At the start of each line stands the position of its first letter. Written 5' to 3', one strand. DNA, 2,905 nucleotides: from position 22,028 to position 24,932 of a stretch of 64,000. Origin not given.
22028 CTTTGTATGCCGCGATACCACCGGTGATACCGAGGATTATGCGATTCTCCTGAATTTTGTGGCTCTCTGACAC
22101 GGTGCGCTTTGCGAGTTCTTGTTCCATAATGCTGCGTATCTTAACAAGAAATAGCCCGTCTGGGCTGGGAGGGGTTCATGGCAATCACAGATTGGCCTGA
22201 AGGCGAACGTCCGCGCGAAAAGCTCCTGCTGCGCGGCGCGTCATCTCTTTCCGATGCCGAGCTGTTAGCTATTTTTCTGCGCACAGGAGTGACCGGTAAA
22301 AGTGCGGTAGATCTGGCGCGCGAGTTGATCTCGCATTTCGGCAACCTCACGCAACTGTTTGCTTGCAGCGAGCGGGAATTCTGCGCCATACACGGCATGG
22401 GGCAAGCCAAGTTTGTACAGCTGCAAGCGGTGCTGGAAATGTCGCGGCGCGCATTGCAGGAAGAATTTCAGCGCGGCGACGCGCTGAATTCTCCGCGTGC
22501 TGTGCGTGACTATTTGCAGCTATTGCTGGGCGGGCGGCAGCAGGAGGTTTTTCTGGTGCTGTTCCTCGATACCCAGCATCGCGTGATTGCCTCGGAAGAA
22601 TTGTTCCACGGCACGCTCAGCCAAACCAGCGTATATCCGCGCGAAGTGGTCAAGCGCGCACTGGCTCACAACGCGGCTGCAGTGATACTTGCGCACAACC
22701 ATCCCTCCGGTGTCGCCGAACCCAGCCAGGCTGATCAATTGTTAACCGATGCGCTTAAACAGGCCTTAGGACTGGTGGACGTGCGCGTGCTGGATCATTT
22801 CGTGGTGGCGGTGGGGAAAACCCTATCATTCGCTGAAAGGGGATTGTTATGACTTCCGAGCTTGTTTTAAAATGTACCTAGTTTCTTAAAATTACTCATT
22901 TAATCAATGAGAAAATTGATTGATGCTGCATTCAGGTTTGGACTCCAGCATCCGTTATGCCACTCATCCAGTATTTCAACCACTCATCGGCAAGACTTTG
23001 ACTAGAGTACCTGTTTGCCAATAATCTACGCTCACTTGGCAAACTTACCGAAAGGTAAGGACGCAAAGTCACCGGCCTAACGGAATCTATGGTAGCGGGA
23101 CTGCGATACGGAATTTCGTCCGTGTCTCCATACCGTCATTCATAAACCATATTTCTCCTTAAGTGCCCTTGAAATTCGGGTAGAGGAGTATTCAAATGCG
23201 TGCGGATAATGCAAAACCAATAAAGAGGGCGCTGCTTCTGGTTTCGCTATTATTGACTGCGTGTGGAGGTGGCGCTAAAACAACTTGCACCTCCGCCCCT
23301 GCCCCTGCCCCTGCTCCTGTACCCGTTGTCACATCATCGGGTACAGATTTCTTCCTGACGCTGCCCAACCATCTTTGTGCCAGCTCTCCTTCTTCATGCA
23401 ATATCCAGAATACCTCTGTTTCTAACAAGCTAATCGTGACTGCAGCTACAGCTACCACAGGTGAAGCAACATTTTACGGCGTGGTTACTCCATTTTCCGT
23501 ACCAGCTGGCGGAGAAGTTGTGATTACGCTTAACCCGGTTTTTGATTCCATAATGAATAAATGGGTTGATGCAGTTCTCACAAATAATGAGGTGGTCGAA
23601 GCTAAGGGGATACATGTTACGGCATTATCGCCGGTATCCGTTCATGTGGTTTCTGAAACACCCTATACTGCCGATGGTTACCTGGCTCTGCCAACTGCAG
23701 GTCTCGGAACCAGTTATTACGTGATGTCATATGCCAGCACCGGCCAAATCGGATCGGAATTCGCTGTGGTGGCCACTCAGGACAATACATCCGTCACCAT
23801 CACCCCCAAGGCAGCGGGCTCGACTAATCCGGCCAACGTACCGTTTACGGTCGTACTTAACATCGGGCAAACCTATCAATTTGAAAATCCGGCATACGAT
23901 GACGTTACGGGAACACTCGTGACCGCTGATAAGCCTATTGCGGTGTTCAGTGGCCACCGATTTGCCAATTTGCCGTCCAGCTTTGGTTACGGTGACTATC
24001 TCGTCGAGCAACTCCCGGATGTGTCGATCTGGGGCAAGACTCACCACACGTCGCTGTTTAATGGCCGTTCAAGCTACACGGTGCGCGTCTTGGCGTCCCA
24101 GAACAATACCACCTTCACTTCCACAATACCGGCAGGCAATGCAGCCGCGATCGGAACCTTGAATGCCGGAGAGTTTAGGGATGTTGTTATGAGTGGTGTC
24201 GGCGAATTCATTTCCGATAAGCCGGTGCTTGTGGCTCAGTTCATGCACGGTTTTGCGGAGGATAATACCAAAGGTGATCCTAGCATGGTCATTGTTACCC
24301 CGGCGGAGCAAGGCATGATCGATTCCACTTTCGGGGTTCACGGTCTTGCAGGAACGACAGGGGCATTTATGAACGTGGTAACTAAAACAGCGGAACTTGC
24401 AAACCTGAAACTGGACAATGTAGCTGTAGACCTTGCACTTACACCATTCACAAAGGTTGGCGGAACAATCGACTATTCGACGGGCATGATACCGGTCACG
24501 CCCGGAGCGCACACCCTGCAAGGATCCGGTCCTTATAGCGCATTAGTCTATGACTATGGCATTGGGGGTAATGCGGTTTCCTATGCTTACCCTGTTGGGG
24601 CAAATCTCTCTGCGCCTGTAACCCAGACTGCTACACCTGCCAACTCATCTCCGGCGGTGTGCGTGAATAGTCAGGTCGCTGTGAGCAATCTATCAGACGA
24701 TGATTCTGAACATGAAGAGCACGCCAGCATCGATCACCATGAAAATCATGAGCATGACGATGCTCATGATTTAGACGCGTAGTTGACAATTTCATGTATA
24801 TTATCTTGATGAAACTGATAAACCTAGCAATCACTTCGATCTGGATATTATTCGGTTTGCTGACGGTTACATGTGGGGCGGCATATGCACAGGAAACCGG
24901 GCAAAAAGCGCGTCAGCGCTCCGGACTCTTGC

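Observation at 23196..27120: Orphan three-gene envelope module: beta-helix lipoprotein, Slam/T11SS-like TPR-barrel and secreted FecR-domain protein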

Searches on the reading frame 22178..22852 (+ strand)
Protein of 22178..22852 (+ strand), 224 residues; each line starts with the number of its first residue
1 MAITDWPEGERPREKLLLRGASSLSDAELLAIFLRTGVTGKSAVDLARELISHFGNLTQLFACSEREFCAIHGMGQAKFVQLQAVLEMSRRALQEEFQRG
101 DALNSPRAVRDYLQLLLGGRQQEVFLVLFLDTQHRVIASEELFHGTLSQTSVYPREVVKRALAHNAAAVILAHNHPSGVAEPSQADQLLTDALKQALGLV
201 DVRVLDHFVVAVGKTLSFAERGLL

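Call 3: search_protein_families(library=pfam, proteins=[window:22178-22852:+], max_evalue=1)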
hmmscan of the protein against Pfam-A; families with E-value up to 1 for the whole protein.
window:22178-22852:+ (224 aa): 5 families
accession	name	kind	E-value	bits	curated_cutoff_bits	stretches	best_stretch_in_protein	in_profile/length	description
PF04002.20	RadC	-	1.7e-45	154.3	22.1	1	103-223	1-121/121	RadC-like JAB domain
PF20582.4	UPF0758_N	-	5.4e-31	106.9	27.1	1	3-80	1-77/77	UPF0758 N-terminal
PF14464.11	Prok-JAB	-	0.00037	20.8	25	1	136-191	45-91/114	Prokaryotic homologs of the JAB domain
PF12826.13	HHH_2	-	0.017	15.7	27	1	46-76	15-45/64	Helix-hairpin-helix motif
PF02615.19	Ldh_2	-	0.14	11.6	38.8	1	148-223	55-130/333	Malate/L-lactate dehydrogenase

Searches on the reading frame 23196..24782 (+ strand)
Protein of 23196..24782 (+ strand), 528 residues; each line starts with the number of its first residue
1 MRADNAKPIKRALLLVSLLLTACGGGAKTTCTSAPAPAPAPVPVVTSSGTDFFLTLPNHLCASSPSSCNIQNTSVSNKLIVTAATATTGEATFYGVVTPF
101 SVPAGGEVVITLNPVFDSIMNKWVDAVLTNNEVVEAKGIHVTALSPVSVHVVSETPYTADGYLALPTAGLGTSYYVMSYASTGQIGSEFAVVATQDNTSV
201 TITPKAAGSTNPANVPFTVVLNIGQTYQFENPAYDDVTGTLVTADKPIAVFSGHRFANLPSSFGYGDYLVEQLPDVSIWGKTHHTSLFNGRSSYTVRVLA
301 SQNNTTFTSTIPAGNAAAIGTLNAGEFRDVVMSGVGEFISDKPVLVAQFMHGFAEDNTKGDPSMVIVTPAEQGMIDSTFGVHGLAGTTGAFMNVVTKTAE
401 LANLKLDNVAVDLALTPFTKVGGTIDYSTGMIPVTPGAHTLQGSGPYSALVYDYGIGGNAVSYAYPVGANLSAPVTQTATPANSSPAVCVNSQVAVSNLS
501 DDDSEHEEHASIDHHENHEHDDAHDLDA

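Call 3: search_protein_families(library=pfam, proteins=[window:23196-24782:+], max_evalue=1)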
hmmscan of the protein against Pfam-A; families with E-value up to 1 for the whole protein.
window:23196-24782:+ (528 aa): 2 families
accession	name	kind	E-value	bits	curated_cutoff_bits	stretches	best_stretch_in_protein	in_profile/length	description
PF17517.7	IgGFc_binding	-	2.4e-65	221.2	25.6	1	160-452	1-296/297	IgGFc binding protein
PF21158.3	flgK_1st_1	-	0.32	11.5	24.2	0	186-210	34-58/81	Flagellar hook-associated protein 1, D2-like domain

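Call 4: search_protein_families(library=ncbifam, proteins=[window:23196-24782:+], max_evalue=1)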
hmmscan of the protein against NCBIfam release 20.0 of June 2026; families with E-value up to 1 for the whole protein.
window:23196-24782:+ (528 aa): 1 family
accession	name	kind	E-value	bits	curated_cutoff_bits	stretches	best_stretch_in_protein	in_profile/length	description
NF047847.2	SS_mature_LptM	equivalog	0.075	13.1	27.7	1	11-24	6-21/31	LPS translocon maturation chaperone LptM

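Call 14: find_homologous_proteins(query=window:23196-24782:+)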
Query window:23196-24782:+ (528 aa): 243 proteins with E <= 0.001 among 8000 candidates; the best 120 are listed.
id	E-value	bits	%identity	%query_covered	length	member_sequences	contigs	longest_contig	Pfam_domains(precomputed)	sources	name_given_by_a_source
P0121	0.0e+0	1165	100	100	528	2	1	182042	PF17517.8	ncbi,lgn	ncbi:MAG: IgGFc-binding protein [Pseudomonadota bacterium]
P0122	6.0e-241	819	76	97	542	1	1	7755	PF17517.8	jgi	-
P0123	1.1e-228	778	72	99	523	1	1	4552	PF17517.8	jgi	jgi:hypothetical protein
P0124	2.2e-228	777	72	97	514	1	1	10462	PF17517.8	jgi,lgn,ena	-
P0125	4.1e-228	776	71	94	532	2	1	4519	PF17517.8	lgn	-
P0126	1.3e-226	771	72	98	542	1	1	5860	PF17517.8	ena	-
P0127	6.3e-223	759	69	100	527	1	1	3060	PF17517.8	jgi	jgi:hypothetical protein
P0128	1.4e-222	758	71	99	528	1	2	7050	PF17517.8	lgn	-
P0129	6.3e-222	756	71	96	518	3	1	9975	PF17517.8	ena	-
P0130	1.2e-215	735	69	99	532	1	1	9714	PF17517.8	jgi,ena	-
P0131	5.2e-215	733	70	96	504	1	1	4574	PF17517.8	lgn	-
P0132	1.1e-210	719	69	97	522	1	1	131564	PF17517.8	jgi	jgi:hypothetical protein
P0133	2.7e-206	704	67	98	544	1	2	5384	PF17517.8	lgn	-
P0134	8.6e-205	699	69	93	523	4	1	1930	PF17517.8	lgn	-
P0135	1.1e-201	689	72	87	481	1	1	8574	PF17517.8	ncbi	ncbi:MAG: IgGFc-binding protein [Gallionella sp.]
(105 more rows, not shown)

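Call 21: search_solved_structures(query=A2, max_evalue=1)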
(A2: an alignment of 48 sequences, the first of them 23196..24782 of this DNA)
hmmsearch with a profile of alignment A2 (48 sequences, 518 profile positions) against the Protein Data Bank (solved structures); distinct sequences matched with E-value up to 1: 2.
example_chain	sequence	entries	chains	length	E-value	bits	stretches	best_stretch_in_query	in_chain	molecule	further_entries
8hte_A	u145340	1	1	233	0.97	11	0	224-271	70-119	NAD(+)--protein-threonine ADP-ribosyltransferase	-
8htc_A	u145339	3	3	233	0.98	11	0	224-271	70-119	NAD(+)--protein-threonine ADP-ribosyltransferase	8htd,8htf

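Call 68: predict_structure(alignment_id=A2)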
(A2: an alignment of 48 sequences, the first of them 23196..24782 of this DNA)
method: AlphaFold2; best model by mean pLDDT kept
length: 528 residues; sequences in the alignment: 48
mean_pLDDT: 70.4   pTM: 0.71
mean pLDDT of the five models: 70.4, 70.4, 70.1, 69.0, 66.2
residues with pLDDT >= 90: 100; 70-90: 201; 50-70: 103; < 50: 124
segments of 3 or more residues with pLDDT < 50: 1-8, 10-43, 259-267, 455-462, 466-528
pLDDT, mean of each block of 10 residues (from residue 1): 40 45 42 43 62 80 56 74 89 93 88 87 85 91 89 72 78 85 68 95 91 96 92 84 94 60 49 71 78 83 83 68 90 83 82 55 62 68 69 82 89 85 75 79 75 50 45 41 36 33 32 36 42
secondary structure, 60 per line:
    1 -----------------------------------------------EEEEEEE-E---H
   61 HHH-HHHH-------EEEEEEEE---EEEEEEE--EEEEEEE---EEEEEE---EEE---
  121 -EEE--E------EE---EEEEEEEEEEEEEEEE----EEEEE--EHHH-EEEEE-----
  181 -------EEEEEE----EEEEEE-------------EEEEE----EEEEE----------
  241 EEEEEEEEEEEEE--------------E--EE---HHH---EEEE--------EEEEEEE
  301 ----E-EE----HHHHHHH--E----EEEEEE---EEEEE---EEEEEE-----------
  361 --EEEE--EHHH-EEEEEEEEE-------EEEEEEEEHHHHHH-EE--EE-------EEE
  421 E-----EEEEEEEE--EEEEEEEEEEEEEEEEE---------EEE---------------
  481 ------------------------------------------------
elements in order: E48-54 H60-63 H65-68 E76-83 E87-93 E96-102 E106-111 E115-117 E122-124 E139-154 E159-163 E171-175 E188-193 E198-203 E217-221 E226-230 E241-253 E282-285 E294-300 H313-319 E327-332 E336-340 E344-349 E363-366 E374-382 E390-397 H398-403 E418-421 E427-434 E437-453 E463-465

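Call 71: fold_search(model_id=the predicted structure, library=pdb)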
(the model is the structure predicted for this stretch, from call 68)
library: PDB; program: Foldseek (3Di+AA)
matches with E <= 10: 733; with E <= 0.001: 1
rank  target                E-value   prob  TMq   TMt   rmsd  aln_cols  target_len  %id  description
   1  8v2b_C                3.5e-04  0.33  0.11  0.09  29.9       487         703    9  Cryo-EM structure of mouse type II OSM receptor complex: model for full extracellular assembly (released 2024-11-20)
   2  7w7i_B                8.6e-03  0.11  0.09  0.12  21.1       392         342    9  Crystal Structure of shaft pilin PitB from pilus islet-2 of Streptococcus oralis (released 2022-06-01)
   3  7u1i_B                1.0e-02  0.08  0.09  0.12  18.9       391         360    8  Crystal structure of Pisum sativum vicilin (released 2022-03-16)
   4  9u60_E                1.1e-02  0.11  0.11  0.05  22.9       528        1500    8  C3 convertases zymogen C4b2 in loading state (released 2026-01-14)
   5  3smh_D                1.4e-02  0.15  0.13  0.16  17.4       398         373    6  Crystal structure of major peanut allergen Ara h 1 (released 2012-02-15)
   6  3smh_B                1.6e-02  0.08  0.10  0.12  19.0       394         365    7  Crystal structure of major peanut allergen Ara h 1 (released 2012-02-15)
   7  3smh_F                1.7e-02  0.16  0.13  0.16  17.9       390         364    7  Crystal structure of major peanut allergen Ara h 1 (released 2012-02-15)
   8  3smh_C                1.7e-02  0.14  0.12  0.16  17.4       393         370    7  Crystal structure of major peanut allergen Ara h 1 (released 2012-02-15)
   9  4p99_A                1.9e-02  0.08  0.10  0.12  47.0       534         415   10  Ca2+-stabilized adhesin helps an Antarctic bacterium reach out and bind ice (released 2014-06-18)
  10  6km8                  2.2e-02  0.08  0.10  0.12  19.3       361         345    8  Crystal Structure of Momordica charantia 7S globulin (released 2020-02-12)
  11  9u61_E                2.3e-02  0.08  0.10  0.05  22.8       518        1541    8  CP/MBL pathways C3 convertase C4b2a and C3 complex (released 2026-01-14)
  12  2phl_A                2.4e-02  0.14  0.13  0.16  17.3       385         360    8  THE STRUCTURE OF PHASEOLIN AT 2.2 ANGSTROMS RESOLUTION: IMPLICATIONS FOR A COMMON VICILIN(SLASH)LEGUMIN STRUCTURE AND  (released 1994-09-30)
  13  2xtl_A                2.4e-02  0.12  0.10  0.11  21.4       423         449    8  Structure of the major pilus backbone protein from Streptococcus Agalactiae (released 2011-07-06)
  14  9eui_Q                2.4e-02  0.08  0.12  0.08  27.6       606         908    5  Cryo-EM structure of Staphylococcus aureus bacteriophage phi812 baseplate in the post-contraction state - complete (released 2025-04-09)
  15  6t1d_A                2.5e-02  0.16  0.11  0.15  19.8       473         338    9  Pleurotus Ostreatus Lectin (POL), compelx with melibiose (released 2020-02-19)
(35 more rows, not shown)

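Call 95: list_cluster_members(proteins=[window:23196-24782:+, window:24794-26272:+, window:26296-27120:+])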
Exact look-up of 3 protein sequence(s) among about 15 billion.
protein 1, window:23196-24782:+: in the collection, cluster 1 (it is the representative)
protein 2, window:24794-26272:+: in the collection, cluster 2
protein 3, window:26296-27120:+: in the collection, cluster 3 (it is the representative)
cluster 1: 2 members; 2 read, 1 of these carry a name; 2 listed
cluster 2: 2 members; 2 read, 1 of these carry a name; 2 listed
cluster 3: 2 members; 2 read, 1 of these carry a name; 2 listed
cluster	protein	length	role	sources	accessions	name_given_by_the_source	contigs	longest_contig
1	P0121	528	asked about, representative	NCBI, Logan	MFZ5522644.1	MAG: IgGFc-binding protein [Pseudomonadota bacterium]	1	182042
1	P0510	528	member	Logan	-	-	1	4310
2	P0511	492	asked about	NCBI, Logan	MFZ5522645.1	MAG: surface lipoprotein assembly modifier [Pseudomonadota bacterium]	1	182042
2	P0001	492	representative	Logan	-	-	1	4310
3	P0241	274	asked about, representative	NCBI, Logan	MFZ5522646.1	MAG: FecR family protein [Pseudomonadota bacterium]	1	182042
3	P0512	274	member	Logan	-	-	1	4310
